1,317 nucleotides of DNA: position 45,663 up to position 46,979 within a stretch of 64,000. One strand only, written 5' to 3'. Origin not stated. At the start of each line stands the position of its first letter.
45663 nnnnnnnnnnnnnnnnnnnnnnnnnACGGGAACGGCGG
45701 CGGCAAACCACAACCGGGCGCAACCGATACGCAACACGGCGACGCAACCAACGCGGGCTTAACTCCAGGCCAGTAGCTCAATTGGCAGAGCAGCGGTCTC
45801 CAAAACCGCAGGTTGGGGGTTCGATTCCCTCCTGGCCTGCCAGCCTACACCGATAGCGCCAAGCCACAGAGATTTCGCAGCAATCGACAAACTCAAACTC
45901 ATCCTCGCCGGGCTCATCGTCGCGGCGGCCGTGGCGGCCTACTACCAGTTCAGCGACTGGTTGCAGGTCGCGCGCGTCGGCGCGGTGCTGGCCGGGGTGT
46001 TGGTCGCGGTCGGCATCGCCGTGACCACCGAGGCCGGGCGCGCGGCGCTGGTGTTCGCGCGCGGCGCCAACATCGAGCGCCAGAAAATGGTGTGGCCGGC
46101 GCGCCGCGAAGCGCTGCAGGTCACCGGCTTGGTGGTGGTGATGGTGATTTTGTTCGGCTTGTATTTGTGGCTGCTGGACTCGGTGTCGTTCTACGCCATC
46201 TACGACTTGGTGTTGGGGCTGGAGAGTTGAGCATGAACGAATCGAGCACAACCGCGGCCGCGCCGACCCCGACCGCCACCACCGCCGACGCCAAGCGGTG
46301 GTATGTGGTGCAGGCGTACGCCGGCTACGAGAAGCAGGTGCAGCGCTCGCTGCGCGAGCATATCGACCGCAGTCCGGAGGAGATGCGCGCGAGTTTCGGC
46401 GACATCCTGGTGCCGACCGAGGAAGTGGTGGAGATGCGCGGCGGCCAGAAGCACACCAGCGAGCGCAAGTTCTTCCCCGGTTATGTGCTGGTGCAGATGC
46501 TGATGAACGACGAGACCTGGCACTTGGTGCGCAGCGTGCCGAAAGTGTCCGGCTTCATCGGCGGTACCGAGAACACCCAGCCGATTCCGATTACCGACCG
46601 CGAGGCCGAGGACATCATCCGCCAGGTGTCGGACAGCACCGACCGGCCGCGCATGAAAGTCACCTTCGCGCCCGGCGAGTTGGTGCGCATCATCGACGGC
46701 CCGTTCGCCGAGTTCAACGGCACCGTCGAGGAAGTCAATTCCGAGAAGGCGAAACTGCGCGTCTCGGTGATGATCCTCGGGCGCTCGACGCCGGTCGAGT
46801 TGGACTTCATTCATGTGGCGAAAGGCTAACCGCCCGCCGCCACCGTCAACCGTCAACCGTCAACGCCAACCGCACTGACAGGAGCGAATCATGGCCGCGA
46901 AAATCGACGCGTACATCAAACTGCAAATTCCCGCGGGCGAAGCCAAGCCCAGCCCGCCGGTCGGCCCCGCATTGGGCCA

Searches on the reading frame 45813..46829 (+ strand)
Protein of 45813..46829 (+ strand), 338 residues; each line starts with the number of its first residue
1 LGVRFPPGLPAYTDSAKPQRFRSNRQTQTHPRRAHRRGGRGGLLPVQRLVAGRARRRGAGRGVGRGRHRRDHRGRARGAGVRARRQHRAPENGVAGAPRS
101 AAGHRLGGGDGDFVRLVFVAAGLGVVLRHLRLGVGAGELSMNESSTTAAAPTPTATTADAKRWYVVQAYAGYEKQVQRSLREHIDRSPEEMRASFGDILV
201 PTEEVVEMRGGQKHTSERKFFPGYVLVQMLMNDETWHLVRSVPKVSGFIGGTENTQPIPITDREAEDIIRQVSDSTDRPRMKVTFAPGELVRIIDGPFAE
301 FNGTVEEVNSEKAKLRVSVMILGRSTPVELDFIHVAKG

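Call 78: search_protein_families(library=pfam, proteins=[window:45813-46829:+], max_evalue=0.001)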
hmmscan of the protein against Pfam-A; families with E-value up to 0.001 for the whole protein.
window:45813-46829:+ (338 aa): 2 families
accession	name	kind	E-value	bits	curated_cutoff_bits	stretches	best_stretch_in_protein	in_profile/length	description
PF02357.24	NusG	-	2.5e-28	98.8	22.2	1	161-268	1-92/93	Transcription termination factor nusG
PF00467.35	KOW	-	1.9e-06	27.9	22.3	1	287-319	1-31/32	KOW motif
